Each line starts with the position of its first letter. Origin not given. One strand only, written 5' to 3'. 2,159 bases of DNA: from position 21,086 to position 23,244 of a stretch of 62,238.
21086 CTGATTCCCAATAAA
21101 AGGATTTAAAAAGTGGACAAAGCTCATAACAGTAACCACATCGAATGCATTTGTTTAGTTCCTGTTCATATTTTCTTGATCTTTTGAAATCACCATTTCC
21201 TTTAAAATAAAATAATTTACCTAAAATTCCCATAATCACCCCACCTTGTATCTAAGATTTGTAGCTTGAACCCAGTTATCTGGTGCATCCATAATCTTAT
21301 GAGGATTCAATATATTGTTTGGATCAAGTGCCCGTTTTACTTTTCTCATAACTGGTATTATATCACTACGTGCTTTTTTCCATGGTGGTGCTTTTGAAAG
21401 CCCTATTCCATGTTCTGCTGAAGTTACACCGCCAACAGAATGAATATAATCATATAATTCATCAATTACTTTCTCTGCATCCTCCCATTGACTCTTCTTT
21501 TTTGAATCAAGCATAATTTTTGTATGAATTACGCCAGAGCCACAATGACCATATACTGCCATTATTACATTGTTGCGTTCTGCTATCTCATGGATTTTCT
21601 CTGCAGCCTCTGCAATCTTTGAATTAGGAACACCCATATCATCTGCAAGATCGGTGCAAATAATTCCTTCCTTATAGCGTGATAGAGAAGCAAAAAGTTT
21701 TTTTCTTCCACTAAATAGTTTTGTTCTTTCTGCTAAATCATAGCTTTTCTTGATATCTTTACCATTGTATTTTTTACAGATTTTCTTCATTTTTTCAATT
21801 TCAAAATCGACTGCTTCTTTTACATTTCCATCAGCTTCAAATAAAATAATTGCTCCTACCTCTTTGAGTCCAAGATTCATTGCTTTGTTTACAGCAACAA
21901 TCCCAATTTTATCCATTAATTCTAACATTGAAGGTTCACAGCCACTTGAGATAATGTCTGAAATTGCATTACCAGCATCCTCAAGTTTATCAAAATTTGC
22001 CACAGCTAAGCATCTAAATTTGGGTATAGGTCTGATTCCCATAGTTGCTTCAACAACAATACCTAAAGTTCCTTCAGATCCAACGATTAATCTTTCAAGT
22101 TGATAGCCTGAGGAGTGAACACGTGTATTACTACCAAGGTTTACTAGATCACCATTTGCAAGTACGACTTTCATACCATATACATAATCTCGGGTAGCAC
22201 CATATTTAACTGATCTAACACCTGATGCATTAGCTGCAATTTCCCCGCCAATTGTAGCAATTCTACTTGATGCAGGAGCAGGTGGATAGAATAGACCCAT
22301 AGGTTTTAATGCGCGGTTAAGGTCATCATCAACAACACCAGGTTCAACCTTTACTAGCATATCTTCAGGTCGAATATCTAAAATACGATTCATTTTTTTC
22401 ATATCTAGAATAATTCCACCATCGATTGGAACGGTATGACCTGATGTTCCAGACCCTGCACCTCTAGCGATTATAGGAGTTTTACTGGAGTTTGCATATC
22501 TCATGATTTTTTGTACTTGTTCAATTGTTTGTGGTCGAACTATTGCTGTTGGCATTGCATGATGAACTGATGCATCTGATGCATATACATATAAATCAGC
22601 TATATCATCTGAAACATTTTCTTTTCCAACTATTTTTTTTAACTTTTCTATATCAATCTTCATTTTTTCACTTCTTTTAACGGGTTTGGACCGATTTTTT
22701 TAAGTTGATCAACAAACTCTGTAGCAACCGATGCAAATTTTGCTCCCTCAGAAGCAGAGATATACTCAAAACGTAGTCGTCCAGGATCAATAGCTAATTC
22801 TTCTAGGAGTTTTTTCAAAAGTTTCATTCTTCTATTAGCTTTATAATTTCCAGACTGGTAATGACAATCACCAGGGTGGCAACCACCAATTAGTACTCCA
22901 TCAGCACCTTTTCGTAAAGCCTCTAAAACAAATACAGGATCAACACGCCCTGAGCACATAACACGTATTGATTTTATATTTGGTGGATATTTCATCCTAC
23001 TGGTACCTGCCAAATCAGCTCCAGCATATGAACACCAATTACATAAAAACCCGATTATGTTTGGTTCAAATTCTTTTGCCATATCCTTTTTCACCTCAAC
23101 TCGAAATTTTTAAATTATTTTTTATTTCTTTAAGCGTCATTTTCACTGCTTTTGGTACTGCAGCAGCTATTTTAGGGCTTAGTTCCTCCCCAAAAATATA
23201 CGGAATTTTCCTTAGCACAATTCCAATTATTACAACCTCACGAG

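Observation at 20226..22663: GlcD-type FAD dehydrogenase paired with a GlcF-N/ferredoxin/MvhD fusion: a possible 2-hydroxyacid input to HdrA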

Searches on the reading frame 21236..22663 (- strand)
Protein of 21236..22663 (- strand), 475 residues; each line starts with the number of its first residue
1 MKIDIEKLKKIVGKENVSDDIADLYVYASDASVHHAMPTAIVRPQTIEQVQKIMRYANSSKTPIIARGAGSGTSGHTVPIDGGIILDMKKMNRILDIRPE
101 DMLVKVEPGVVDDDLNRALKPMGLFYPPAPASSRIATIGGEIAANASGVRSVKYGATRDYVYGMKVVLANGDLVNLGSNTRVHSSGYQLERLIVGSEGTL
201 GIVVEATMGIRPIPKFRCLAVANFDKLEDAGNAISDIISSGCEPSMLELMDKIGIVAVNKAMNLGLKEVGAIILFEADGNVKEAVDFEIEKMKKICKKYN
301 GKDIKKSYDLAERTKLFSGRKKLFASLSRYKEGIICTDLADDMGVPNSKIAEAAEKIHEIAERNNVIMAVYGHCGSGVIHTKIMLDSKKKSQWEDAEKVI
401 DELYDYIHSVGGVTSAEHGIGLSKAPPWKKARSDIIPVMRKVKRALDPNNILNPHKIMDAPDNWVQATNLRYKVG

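Call 4: search_protein_families(library=pfam, proteins=[window:21236-22663:-], max_evalue=0.01)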
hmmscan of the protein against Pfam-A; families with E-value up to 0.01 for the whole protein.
window:21236-22663:- (475 aa): 2 families
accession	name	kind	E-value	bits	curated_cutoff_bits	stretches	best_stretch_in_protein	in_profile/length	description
PF02913.24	FAD-oxidase_C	-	4.6e-54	184.2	21.2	1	213-457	1-248/248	FAD linked oxidases, C-terminal domain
PF01565.28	FAD_binding_4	-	9.4e-44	148.9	26.4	1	38-176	1-138/139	FAD binding domain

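Call 11: search_protein_families(library=ncbifam, proteins=[window:21236-22663:-], max_evalue=0.00001)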
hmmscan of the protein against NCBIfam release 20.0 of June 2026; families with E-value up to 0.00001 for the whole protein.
window:21236-22663:- (475 aa): 12 families
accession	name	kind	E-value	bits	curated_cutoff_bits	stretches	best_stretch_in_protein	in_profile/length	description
TIGR00387.1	glcD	equivalog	5.2e-115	384.6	567.9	1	41-456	1-413/413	glycolate oxidase subunit GlcD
NF008408.0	PRK11230.1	equivalog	7.7e-86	288.5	897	1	6-458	23-472/499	glycolate oxidase subunit GlcD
NF049975.1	2HglutDHaseYdiJ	equivalog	2e-65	221.2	1350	2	6-175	20-191/1018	D-2-hydroxyglutarate dehydrogenase YdiJ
NF008439.0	PRK11282.1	equivalog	2e-28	99.3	284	1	46-223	7-183/358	glycolate oxidase subunit GlcE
NF053785.1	DcplphribOxDprE1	equivalog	3.8e-21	75.8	500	1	39-218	16-188/449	decaprenylphosphoryl-beta-D-ribose oxidase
TIGR01678.1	FAD_lactone_ox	subfamily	1.8e-16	60.1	396.8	1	26-223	3-189/438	sugar 1,4-lactone oxidase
TIGR01676.1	GLDHase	equivalog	9.8e-11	41.1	458.25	1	23-208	47-223/541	L-galactonolactone dehydrogenase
TIGR01679.1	bact_FAD_ox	subfamily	1.5e-10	40.6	292.25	1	33-217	7-177/419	FAD-linked oxidoreductase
NF008387.0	PRK11183.1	equivalog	4.6e-07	28.8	391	0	5-155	12-166/570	D-lactate dehydrogenase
NF041227.1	BagG_FevA2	exception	4e-06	25.7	850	1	39-214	47-211/455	bagremycin/ferroverdin biosynthesis FAD-dependent oxygenase BagG/FevA2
TIGR01677.1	pln_FAD_oxido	subfamily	7e-06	24.8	383.1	0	39-215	35-216/560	FAD-dependent oxidoreductase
NF041226.1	BagK_FevA1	equivalog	9.2e-06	24.3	800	0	33-216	36-209/453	bagremycin/ferroverdin biosynthesis FAD-dependent oxygenase BagK/FevA1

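Call 12: search_solved_structures(query=window:21236-22663:-, max_evalue=1e-20)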
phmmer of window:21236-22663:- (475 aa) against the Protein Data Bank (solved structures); distinct sequences matched with E-value up to 1e-20: 10.
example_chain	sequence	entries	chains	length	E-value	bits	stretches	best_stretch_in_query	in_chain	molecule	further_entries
7qh2_C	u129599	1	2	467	2.6e-80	273.8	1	4-458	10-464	Lactate dehydrogenase (NAD(+),ferredoxin) subunit LctD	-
9qgz_A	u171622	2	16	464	4.5e-75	256.5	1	5-458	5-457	Glycolate oxidase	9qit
8jdc_A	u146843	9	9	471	1.2e-56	195.8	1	5-458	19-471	Probable D-lactate dehydrogenase, mitochondrial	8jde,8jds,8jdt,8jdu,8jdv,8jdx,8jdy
8jdb_A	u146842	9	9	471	3e-55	191.2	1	5-458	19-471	Probable D-lactate dehydrogenase, mitochondrial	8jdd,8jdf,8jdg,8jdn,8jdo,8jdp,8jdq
3pm9_A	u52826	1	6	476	7.5e-41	143.7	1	7-229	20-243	Putative oxidoreductase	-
6lpn_A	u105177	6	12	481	1.2e-36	129.8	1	40-459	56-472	D-2-hydroxyglutarate dehydrogenase, mitochondrial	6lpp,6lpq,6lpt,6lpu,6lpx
2uuu_A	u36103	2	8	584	6.7e-29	104.4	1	37-251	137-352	ALKYLDIHYDROXYACETONEPHOSPHATE SYNTHASE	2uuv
4bby_A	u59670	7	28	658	4e-28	101.8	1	35-252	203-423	ALKYLDIHYDROXYACETONEPHOSPHATE SYNTHASE, PEROXISOMAL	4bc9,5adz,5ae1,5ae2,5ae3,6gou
4bc7_A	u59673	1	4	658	4e-28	101.8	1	35-252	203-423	ALKYLDIHYDROXYACETONEPHOSPHATE SYNTHASE, PEROXISOMAL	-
4bca_A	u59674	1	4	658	4e-28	101.8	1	35-252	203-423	ALKYLDIHYDROXYACETONEPHOSPHATE SYNTHASE, PEROXISOMAL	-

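Call 31: search_solved_structures(query=window:21236-22663:-, max_evalue=1e-50, show_alignments=3)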
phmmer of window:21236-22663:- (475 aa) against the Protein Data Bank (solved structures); distinct sequences matched with E-value up to 1e-50: 4.
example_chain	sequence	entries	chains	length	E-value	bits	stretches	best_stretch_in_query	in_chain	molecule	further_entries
7qh2_C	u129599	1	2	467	2.6e-80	273.8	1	4-458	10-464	Lactate dehydrogenase (NAD(+),ferredoxin) subunit LctD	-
9qgz_A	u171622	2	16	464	4.5e-75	256.5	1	5-458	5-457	Glycolate oxidase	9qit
8jdc_A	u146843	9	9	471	1.2e-56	195.8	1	5-458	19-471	Probable D-lactate dehydrogenase, mitochondrial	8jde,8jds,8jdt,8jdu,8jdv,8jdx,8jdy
8jdb_A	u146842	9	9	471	3e-55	191.2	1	5-458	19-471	Probable D-lactate dehydrogenase, mitochondrial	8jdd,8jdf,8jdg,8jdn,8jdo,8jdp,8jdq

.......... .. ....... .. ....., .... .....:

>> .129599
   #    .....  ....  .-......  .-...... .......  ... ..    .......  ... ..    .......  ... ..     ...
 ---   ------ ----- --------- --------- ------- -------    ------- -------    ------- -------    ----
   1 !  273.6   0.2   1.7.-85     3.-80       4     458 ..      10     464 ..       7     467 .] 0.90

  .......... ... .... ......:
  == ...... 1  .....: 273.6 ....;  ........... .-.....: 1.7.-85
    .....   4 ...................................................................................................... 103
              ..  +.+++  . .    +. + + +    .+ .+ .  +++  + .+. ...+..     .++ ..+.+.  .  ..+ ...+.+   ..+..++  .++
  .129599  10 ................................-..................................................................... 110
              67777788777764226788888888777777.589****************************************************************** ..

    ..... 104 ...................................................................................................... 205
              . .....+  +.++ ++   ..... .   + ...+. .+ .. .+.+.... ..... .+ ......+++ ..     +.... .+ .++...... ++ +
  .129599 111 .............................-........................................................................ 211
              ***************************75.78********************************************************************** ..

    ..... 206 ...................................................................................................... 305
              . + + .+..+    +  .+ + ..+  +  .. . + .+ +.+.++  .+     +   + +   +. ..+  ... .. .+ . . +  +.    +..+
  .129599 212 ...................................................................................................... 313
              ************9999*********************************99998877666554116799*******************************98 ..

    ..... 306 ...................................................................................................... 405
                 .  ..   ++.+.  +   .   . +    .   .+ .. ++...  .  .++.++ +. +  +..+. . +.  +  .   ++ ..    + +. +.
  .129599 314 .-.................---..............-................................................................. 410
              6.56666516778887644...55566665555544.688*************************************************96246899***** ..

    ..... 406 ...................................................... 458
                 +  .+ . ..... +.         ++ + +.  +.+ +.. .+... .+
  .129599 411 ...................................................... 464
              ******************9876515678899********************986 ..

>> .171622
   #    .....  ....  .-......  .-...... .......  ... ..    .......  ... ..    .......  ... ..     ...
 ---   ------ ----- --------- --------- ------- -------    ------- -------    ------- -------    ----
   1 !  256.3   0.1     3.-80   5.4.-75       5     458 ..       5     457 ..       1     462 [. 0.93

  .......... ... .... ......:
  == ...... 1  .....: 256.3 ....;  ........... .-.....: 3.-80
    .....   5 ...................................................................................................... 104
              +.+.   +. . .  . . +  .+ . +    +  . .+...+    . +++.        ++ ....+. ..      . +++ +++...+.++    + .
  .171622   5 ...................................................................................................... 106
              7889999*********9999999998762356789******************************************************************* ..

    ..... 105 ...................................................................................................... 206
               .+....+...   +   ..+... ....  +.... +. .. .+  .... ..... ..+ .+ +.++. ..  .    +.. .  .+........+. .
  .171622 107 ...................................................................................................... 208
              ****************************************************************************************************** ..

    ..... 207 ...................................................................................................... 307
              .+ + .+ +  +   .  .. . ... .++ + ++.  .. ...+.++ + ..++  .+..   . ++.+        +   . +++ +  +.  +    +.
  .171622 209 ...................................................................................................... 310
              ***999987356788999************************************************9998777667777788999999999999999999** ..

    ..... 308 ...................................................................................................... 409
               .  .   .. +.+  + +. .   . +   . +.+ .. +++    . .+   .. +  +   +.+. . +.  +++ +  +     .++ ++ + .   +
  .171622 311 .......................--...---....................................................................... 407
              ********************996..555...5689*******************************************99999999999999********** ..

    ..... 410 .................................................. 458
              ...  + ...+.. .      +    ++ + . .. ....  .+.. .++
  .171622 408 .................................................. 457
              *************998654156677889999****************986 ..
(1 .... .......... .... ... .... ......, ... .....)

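Call 35: find_homologous_proteins(query=window:21236-22663:-, max_evalue=1e-50)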
Query window:21236-22663:- (475 aa): 7027 proteins with E <= 1e-50 among 8000 candidates; the best 120 are listed.
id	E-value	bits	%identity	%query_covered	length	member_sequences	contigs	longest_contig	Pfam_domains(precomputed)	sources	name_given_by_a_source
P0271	0.0e+0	1053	100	100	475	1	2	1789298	PF01565.29,PF02913.25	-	-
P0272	5.7e-292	986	92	100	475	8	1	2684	PF01565.29,PF02913.25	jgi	-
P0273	2.1e-291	985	92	100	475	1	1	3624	PF01565.29,PF02913.25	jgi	-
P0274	4.9e-290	980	91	100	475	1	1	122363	PF01565.29,PF02913.25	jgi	jgi:glycolate oxidase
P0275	8.2e-290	979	92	100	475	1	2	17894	PF01565.29,PF02913.25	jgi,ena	-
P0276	5.0e-289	977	91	100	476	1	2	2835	PF01565.29,PF02913.25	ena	-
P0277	1.0e-288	976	91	100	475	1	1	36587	PF01565.29,PF02913.25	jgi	jgi:glycolate oxidase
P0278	1.5e-288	975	91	100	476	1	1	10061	PF01565.29,PF02913.25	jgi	jgi:glycolate oxidase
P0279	4.6e-288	974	91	100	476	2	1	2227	PF01565.29,PF02913.25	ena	-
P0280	6.8e-288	973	90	100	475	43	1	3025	PF01565.29,PF02913.25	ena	-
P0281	7.4e-288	973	91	100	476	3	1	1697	PF01565.29,PF02913.25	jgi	jgi:glycolate oxidase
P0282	1.0e-287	972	91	100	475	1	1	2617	PF01565.29,PF02913.25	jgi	jgi:glycolate oxidase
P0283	1.1e-287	972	90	100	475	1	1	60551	PF01565.29,PF02913.25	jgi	jgi:glycolate oxidase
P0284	1.3e-287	972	90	100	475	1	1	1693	PF01565.29,PF02913.25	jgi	-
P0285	1.6e-287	972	90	100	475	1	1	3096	PF01565.29,PF02913.25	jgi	-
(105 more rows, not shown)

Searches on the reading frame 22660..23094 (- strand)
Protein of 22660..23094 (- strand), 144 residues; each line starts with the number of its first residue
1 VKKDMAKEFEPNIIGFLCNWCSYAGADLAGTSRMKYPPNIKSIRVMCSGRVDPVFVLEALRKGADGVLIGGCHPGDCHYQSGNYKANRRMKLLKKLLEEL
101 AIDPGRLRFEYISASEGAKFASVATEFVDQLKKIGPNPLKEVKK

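Call 4: search_protein_families(library=pfam, proteins=[window:22660-23094:-], max_evalue=0.01)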
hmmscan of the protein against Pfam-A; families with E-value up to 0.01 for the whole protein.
window:22660-23094:- (144 aa): 1 family
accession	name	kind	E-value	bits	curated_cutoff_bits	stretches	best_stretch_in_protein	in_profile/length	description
PF02662.21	FlpD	-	2.2e-57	192.8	22.3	1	13-135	1-123/123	Methyl-viologen-reducing hydrogenase, delta subunit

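Call 11: search_protein_families(library=ncbifam, proteins=[window:22660-23094:-], max_evalue=0.00001)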
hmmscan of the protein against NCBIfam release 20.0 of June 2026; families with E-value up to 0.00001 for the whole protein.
window:22660-23094:- (144 aa): 3 families
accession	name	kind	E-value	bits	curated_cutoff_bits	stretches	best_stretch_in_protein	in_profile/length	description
NF040770.1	hetero_SS_HdrA2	exception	8.7e-57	192.8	1100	1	7-137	644-774/777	CoB-CoM heterodisulfide reductase HdrA2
NF045873.1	F420_non_VhuD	exception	7.3e-44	149.1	215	1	10-140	1-131/132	F420-non-reducing hydrogenase iron-sulfur subunit VhuD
NF041891.1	hdrA_Methbact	equivalog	3.2e-15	55.4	1300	1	7-133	640-760/762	ferredoxin:CoB-CoM heterodisulfide reductase subunit HdrA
